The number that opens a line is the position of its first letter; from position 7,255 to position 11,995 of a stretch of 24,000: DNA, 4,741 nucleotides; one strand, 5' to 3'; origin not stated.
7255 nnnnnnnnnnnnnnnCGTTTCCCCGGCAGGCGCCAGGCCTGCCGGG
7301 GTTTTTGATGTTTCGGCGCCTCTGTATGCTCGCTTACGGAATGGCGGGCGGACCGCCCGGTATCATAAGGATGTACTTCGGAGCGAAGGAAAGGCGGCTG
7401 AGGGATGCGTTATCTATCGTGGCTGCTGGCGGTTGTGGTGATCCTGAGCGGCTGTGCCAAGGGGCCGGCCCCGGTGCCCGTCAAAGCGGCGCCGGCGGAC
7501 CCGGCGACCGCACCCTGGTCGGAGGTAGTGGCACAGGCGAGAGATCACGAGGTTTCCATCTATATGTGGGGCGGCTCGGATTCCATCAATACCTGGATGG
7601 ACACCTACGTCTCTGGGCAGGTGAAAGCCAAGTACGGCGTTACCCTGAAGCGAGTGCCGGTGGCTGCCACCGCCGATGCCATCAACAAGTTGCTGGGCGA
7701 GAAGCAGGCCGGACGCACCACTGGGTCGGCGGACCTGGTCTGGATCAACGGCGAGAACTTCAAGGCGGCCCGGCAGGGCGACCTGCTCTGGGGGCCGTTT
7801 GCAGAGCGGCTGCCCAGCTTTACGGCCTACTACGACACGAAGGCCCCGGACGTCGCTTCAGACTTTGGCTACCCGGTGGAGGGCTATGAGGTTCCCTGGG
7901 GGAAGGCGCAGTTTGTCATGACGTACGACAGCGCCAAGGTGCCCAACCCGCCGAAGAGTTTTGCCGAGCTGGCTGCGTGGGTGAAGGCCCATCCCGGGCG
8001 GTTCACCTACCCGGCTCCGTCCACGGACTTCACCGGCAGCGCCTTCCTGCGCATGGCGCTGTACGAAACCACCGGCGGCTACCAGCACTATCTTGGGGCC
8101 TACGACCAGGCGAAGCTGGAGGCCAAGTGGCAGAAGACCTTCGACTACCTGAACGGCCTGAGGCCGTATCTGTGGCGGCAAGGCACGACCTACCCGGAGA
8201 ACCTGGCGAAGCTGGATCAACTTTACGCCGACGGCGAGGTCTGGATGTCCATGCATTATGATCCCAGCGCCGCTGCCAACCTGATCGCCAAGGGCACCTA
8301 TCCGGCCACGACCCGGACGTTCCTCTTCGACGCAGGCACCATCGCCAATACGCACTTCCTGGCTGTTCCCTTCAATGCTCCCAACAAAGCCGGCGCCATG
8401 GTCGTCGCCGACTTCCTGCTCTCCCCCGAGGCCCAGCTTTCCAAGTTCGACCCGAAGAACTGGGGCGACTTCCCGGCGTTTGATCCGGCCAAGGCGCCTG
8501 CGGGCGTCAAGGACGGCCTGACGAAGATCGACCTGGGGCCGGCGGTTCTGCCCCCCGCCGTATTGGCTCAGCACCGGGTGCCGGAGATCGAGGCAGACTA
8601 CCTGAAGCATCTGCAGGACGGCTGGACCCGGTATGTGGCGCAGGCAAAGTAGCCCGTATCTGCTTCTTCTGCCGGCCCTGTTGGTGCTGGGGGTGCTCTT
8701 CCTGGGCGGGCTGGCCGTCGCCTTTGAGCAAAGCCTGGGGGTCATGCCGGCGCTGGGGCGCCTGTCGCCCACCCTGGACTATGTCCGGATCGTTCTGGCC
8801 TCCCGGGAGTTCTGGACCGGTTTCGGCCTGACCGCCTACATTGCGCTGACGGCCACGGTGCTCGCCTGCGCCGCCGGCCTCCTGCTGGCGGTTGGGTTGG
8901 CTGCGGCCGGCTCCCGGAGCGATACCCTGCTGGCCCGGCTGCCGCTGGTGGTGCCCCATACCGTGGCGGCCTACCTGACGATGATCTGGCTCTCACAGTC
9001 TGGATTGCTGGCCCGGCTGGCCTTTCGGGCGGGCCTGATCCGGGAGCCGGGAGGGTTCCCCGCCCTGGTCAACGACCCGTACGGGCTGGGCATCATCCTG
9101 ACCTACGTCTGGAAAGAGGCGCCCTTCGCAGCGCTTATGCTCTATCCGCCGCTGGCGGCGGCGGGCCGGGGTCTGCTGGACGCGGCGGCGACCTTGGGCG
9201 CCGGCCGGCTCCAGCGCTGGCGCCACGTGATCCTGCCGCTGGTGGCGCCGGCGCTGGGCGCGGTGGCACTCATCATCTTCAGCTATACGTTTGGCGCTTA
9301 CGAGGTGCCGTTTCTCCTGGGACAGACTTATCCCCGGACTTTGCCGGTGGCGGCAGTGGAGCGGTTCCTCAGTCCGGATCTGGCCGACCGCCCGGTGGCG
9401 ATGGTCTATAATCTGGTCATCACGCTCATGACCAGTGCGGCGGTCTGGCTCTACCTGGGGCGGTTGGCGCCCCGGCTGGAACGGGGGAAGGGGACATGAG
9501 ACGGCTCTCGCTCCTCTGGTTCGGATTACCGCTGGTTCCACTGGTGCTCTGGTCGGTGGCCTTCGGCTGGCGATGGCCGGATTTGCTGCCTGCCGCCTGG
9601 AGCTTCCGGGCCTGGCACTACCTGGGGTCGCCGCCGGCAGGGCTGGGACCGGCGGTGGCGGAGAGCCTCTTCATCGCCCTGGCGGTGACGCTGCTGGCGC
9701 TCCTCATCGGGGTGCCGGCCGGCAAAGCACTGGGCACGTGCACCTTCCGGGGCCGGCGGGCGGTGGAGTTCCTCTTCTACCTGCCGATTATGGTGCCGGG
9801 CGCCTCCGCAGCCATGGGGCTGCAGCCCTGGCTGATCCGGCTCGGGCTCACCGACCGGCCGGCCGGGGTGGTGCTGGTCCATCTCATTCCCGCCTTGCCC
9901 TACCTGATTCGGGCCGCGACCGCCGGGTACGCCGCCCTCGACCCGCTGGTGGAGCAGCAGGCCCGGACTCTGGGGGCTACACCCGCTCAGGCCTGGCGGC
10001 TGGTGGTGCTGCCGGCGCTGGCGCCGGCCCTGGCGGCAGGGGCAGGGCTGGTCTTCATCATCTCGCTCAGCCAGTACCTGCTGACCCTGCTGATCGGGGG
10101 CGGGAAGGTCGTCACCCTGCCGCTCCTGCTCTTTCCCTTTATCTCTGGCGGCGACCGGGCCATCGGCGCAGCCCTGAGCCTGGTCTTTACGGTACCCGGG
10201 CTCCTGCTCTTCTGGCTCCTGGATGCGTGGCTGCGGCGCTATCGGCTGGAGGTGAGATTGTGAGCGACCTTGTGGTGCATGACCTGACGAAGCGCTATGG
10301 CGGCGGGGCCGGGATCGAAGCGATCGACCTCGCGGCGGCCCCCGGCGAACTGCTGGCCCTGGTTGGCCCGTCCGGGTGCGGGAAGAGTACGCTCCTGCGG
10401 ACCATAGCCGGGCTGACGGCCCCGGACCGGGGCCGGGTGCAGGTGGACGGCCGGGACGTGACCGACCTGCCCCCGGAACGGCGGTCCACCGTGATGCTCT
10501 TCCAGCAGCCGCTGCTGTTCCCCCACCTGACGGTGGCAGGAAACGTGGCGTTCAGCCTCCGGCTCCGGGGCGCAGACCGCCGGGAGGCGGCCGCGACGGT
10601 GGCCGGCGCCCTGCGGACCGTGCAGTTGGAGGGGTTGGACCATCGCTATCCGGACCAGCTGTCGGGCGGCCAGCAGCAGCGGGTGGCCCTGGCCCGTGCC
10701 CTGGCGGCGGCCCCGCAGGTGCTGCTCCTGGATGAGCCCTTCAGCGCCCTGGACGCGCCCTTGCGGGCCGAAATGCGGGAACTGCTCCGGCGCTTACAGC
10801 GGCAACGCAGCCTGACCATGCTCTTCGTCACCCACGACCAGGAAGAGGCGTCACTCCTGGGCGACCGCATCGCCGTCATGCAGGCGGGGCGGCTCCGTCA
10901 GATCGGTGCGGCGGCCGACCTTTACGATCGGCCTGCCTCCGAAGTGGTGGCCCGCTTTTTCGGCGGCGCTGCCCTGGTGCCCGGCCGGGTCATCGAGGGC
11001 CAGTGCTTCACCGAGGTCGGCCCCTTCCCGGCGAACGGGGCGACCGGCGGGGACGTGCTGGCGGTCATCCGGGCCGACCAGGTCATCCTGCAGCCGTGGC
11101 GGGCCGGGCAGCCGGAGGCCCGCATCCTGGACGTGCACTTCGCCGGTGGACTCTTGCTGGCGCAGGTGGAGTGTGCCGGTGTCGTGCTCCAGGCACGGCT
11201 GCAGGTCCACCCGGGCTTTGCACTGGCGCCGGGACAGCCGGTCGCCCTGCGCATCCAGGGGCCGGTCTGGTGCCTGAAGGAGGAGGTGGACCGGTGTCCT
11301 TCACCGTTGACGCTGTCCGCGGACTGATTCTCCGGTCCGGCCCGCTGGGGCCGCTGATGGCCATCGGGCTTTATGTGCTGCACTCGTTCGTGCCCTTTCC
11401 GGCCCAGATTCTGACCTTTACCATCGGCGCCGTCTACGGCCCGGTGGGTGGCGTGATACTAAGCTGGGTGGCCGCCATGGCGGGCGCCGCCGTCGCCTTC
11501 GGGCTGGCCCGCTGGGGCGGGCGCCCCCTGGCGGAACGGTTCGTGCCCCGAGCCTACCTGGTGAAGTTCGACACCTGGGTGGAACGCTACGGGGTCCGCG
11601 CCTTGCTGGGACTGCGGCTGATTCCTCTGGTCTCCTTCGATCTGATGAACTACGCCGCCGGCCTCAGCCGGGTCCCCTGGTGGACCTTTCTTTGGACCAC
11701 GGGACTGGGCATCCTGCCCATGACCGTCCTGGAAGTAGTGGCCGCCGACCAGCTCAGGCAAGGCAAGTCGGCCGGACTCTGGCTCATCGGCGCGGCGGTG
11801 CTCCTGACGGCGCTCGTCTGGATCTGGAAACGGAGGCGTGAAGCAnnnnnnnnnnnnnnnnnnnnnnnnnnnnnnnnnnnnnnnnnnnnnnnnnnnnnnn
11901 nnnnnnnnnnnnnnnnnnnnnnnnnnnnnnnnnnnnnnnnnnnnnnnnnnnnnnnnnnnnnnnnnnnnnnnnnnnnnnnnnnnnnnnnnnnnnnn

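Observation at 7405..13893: Seven-gene tightly coupled operon resembling the uncharacterised E. coli ynj neighbourhood (ynjB-C-D ... ynjF), next to a Sec-AhpD (ynjA-like)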

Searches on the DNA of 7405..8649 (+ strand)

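Call 51: search_rna_families(sources=[L042, L051, L077, L087, L086, L083, L085], threshold=gathering)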
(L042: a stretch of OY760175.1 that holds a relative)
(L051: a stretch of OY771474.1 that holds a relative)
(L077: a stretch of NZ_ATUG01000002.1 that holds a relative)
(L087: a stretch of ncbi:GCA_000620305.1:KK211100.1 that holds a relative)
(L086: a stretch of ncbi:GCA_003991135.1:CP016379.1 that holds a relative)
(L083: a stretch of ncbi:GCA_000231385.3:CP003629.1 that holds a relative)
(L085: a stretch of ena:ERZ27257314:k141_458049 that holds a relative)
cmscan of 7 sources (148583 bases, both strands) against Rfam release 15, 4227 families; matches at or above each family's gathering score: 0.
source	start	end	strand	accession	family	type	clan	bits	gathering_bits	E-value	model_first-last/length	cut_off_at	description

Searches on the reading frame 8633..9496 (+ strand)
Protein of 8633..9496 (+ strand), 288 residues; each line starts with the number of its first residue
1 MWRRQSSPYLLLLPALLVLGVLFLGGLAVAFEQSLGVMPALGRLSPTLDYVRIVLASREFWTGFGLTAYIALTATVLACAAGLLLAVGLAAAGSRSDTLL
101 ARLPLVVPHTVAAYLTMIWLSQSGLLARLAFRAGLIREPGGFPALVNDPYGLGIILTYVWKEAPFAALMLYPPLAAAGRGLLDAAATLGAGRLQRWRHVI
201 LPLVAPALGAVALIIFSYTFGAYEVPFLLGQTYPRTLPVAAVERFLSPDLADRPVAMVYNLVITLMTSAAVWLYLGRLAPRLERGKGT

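Call 3: search_protein_families(library=pfam, proteins=[window:8633-9496:+], max_evalue=0.01)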
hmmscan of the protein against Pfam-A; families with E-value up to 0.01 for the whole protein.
window:8633-9496:+ (288 aa): 1 family
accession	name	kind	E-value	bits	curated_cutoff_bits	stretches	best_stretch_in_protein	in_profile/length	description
PF00528.27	BPD_transp_1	-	0.00051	20.3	26.4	1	98-274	21-174/184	Binding-protein-dependent transport system inner membrane component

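Call 4: search_protein_families(library=ncbifam, proteins=[window:8633-9496:+], max_evalue=0.01)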
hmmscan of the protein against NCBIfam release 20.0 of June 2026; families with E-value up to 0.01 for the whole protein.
window:8633-9496:+ (288 aa): 23 families
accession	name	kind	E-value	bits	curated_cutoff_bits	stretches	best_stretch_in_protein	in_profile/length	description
TIGR02141.1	modB_ABC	equivalog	2e-11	44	182.6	1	66-268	2-199/208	molybdate ABC transporter permease subunit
NF007044.0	PRK09497.1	equivalog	4.2e-11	42.8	348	1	11-274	23-271/285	spermidine/putrescine ABC transporter permease PotB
NF011624.0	PRK15050.1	equivalog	4.3e-11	42.5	247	1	4-275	20-282/297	2-aminoethylphosphonate ABC transporter permease subunit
NF040839.1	tungstate_WtpB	equivalog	1.8e-10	40.9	340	1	48-266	30-239/251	tungstate ABC transporter permease WtpB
TIGR03226.1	PhnU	equivalog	2.8e-10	40.1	283.45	1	6-274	40-300/311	2-aminoethylphosphonate ABC transporter permease subunit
NF007852.0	PRK10561.1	equivalog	6e-09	36.2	335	1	3-220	9-227/295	sn-glycerol-3-phosphate ABC transporter permease UgpA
TIGR01581.1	Mo_ABC_porter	hypoth_equivalog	1.1e-08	34.8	210.3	1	55-247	14-202/225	ABC transporter permease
TIGR03262.1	PhnU2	equivalog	1.9e-08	33.4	593.25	1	49-234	41-216/546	putative 2-aminoethylphosphonate ABC transporter permease subunit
TIGR00969.1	3a0106s02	subfamily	3.3e-08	33.3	240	1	49-243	48-235/272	sulfate ABC transporter permease subunit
TIGR02139.1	permease_CysT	equivalog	7.6e-08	32.3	246.1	1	57-240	45-221/265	sulfate ABC transporter permease subunit CysT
NF007963.0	PRK10683.1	equivalog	3.2e-07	30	489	1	69-272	104-304/317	putrescine ABC transporter permease PotH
NF040932.1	ABC_arch_GlcU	equivalog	1.6e-06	28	340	1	152-246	134-228/272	glucose ABC transporter permease GlcU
NF008208.0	PRK10971.1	equivalog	3.6e-06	26.7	415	1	58-263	54-252/277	sulfate/thiosulfate ABC transporter permease CysT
NF007047.0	PRK09500.1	equivalog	1.9e-05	24.4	326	1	156-220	133-197/257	spermidine/putrescine ABC transporter permease PotC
NF006954.0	PRK09433.1-5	equivalog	0.00014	20.7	821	1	104-230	91-210/530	thiamine/thiamine pyrophosphate ABC transporter permease ThiP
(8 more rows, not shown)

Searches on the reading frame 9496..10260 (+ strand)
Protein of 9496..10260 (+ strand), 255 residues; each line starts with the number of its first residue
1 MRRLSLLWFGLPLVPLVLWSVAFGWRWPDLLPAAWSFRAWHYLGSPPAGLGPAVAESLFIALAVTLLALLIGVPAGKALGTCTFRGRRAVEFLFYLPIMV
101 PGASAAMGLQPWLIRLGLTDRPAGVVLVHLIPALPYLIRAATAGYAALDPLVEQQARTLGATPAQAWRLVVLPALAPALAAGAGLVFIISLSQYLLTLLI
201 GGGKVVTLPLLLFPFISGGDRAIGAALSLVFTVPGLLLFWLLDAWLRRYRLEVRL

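Call 3: search_protein_families(library=pfam, proteins=[window:9496-10260:+], max_evalue=0.01)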
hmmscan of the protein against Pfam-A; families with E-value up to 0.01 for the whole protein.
window:9496-10260:+ (255 aa): 1 family
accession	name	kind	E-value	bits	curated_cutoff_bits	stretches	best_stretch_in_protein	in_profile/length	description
PF00528.27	BPD_transp_1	-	3.9e-11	43.5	26.4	1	83-250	13-183/184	Binding-protein-dependent transport system inner membrane component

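Call 4: search_protein_families(library=ncbifam, proteins=[window:9496-10260:+], max_evalue=0.01)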
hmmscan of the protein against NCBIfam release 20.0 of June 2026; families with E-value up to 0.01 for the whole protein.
window:9496-10260:+ (255 aa): 27 families (the best 25 are shown)
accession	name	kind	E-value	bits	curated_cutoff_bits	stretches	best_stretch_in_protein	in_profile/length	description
TIGR03255.1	PhnV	equivalog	1.3e-21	77.5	358.7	1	7-245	25-264/270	2-aminoethylphosphonate ABC transport system, membrane component PhnV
TIGR01581.1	Mo_ABC_porter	hypoth_equivalog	1.3e-17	64.1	210.3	1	53-236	22-222/225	ABC transporter permease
TIGR02141.1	modB_ABC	equivalog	3e-17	62.9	182.6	1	57-232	3-195/208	molybdate ABC transporter permease subunit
NF007047.0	PRK09500.1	equivalog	4.1e-17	62.6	326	1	52-235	58-241/257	spermidine/putrescine ABC transporter permease PotC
NF040839.1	tungstate_WtpB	equivalog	2.6e-16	60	340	1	53-199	45-202/251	tungstate ABC transporter permease WtpB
NF011624.0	PRK15050.1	equivalog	2.2e-15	56.6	247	1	122-241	161-281/297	2-aminoethylphosphonate ABC transporter permease subunit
TIGR03226.1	PhnU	equivalog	8.4e-13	48.4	283.45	1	123-242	180-300/311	2-aminoethylphosphonate ABC transporter permease subunit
NF007889.0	PRK10592.1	equivalog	2e-11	44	476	1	32-242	44-263/281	putrescine ABC transporter permease PotI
NF008208.0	PRK10971.1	equivalog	1.2e-10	41.4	415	1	63-247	69-268/277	sulfate/thiosulfate ABC transporter permease CysT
NF006939.0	PRK09421.1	equivalog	1.3e-10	41.1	262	1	53-247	11-221/230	molybdate ABC transporter permease subunit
TIGR02139.1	permease_CysT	equivalog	1e-09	38.4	246.1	1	54-234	52-247/265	sulfate ABC transporter permease subunit CysT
TIGR00969.1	3a0106s02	subfamily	1.1e-09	38.1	240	1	53-238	62-262/272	sulfate ABC transporter permease subunit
NF007044.0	PRK09497.1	equivalog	1.1e-07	31.6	348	1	56-239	67-269/285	spermidine/putrescine ABC transporter permease PotB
NF043074.1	MMSYN1_0196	equivalog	2.1e-07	30.6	350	1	53-239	66-256/277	spermidine/putrescine ABC transporter permease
NF043073.1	MMSYN1_0195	equivalog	2.6e-07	29.2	1250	1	54-203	59-208/1021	spermidine/putrescine ABC transporter permease/substrate-binding protein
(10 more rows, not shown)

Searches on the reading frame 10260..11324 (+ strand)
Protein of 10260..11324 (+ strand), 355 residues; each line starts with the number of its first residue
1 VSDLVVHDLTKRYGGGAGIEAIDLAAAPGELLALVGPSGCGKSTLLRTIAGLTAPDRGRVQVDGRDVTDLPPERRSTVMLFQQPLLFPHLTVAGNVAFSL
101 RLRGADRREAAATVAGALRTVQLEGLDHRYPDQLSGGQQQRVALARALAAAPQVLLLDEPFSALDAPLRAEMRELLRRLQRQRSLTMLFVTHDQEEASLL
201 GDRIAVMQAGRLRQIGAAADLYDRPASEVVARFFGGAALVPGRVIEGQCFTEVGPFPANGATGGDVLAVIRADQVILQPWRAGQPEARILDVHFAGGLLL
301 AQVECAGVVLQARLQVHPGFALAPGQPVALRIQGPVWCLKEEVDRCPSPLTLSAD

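Call 3: search_protein_families(library=pfam, proteins=[window:10260-11324:+], max_evalue=0.01)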
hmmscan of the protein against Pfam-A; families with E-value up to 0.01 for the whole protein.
window:10260-11324:+ (355 aa): 17 families
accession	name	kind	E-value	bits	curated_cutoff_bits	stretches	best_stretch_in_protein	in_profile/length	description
PF00005.33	ABC_tran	-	1.2e-37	130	25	1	21-161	3-136/137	ABC transporter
PF13304.12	AAA_21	-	4.4e-12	47.1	27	2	103-195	220-301/304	AAA domain, putative AbiEii toxin, Type IV TA system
PF13191.12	AAA_16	-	1.1e-05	26.4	32.6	1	29-185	23-164/167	AAA ATPase domain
PF01078.27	Mg_chelatase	-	2.5e-05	24.2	20.3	1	13-93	6-86/207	Magnesium chelatase, subunit ChlI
PF13401.12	AAA_22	-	5.2e-05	24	27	1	31-192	7-123/130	AAA domain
PF02463.25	SMC_N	-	7.4e-05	22.7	40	0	131-198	134-203/220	RecF/RecN/SMC N terminal domain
PF00004.35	AAA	-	0.00098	20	21.2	0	33-53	2-22/131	ATPase family associated with various cellular activities (AAA)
PF05729.18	NACHT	-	0.001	19.4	26.7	0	31-54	2-25/167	NACHT domain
PF03215.21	Rad17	-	0.0019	18.6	23.8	1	21-50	37-66/186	Rad17 P-loop domain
PF20703.3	nSTAND1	-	0.0021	18.2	27.1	1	30-82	34-86/379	Novel STAND NTPase 1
PF03193.22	RsgA_GTPase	-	0.0028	17.9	30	1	18-51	96-128/174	RsgA GTPase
PF13671.12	AAA_33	-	0.0031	18.2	27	0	31-189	1-105/143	AAA domain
PF13558.12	SbcC_Walker_B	-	0.0039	17.8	27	0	133-177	32-89/90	SbcC/RAD50-like, Walker B motif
PF13604.12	AAA_30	-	0.0045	17.2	27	0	24-194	13-127/191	AAA domain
PF08402.16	TOBE_2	-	0.0049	17.4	21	0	269-332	2-68/76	TOBE domain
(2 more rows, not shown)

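Call 4: search_protein_families(library=ncbifam, proteins=[window:10260-11324:+], max_evalue=0.01)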
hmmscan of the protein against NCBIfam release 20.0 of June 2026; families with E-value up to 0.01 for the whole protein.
window:10260-11324:+ (355 aa): 194 families (the best 25 are shown)
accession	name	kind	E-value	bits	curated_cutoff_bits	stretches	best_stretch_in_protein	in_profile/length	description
TIGR03265.1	PhnT2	equivalog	1.9e-91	307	457.7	1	3-307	4-314/353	putative 2-aminoethylphosphonate ABC transporter ATP-binding protein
NF006987.0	PRK09452.1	equivalog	1.3e-84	284.1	482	1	6-246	20-260/378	spermidine/putrescine ABC transporter ATP-binding protein PotA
TIGR03258.1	PhnT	equivalog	3.3e-84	283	499.15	1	2-330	7-347/359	2-aminoethylphosphonate ABC transport system ATP-binding subunit PhnT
TIGR00968.1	3a0106s01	subfamily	4.5e-82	275.1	342.75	1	5-236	2-233/237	sulfate ABC transporter ATP-binding protein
TIGR01187.1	potA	subfamily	1.8e-81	273.7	355.6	1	34-247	1-214/325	polyamine ABC transporter ATP-binding protein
NF008513.0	PRK11432.1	equivalog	8.2e-80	268.3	496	1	4-248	7-251/351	ferric ABC transporter ATP-binding protein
NF008653.0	PRK11650.1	subfamily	8.8e-80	268.4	432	1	1-239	1-240/357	sn-glycerol-3-phosphate ABC transporter ATP-binding protein UgpC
NF043075.1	MMSYN1_0197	equivalog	1.9e-76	257.2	550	1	6-297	5-300/341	spermidine/putrescine ABC transporter ATP-binding protein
NF040840.2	tungstate_WtpC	equivalog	1.6e-70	238.1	440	1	18-250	15-247/347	tungstate ABC transporter ATP-binding protein WtpC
NF040933.2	ABC_arch_GlcV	equivalog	3.6e-70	236.6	450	1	5-276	4-287/357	glucose ABC transporter ATP-binding protein GlcV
NF008233.0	PRK11000.1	equivalog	5.9e-68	229.4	568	1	1-237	1-237/369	maltose/maltodextrin ABC transporter ATP-binding protein MalK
NF008105.0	PRK10851.1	equivalog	6e-68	229.2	502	1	6-257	5-260/362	sulfate/thiosulfate ABC transporter ATP-binding protein CysA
TIGR01186.1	proV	subfamily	1.5e-67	228.3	326.6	1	12-240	2-236/363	betaine/proline/choline family ABC transporter ATP-binding protein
NF008621.0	PRK11607.1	equivalog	6.1e-65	219.5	613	1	4-243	20-259/377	putrescine ABC transporter ATP-binding subunit PotG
TIGR03415.1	ABC_choXWV_ATP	equivalog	9.9e-56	189.3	483.75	1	10-234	31-265/382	choline ABC transporter ATP-binding protein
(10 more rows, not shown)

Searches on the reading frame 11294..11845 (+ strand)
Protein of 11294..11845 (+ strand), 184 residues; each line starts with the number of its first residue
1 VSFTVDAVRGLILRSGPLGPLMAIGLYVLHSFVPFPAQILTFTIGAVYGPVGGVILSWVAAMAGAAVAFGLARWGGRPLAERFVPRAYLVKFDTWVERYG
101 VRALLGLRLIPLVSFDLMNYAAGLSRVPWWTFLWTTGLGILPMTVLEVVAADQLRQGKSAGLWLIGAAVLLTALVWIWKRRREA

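Call 3: search_protein_families(library=pfam, proteins=[window:11294-11845:+], max_evalue=0.01)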
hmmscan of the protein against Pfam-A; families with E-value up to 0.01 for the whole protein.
window:11294-11845:+ (184 aa): 1 family
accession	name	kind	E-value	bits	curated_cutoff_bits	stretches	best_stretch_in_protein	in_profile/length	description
PF09335.16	VTT_dom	-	3.4e-28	99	33.9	1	35-151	1-121/123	VTT domain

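Call 4: search_protein_families(library=ncbifam, proteins=[window:11294-11845:+], max_evalue=0.01)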
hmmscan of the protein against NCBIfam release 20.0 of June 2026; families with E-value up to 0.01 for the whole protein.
window:11294-11845:+ (184 aa): 1 family
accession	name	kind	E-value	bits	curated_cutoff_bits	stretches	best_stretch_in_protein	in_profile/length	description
NF052604.1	UndecprPTUtpABac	equivalog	1.9e-09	37.9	250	1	51-155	50-158/198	undecaprenyl phosphate transporter UptA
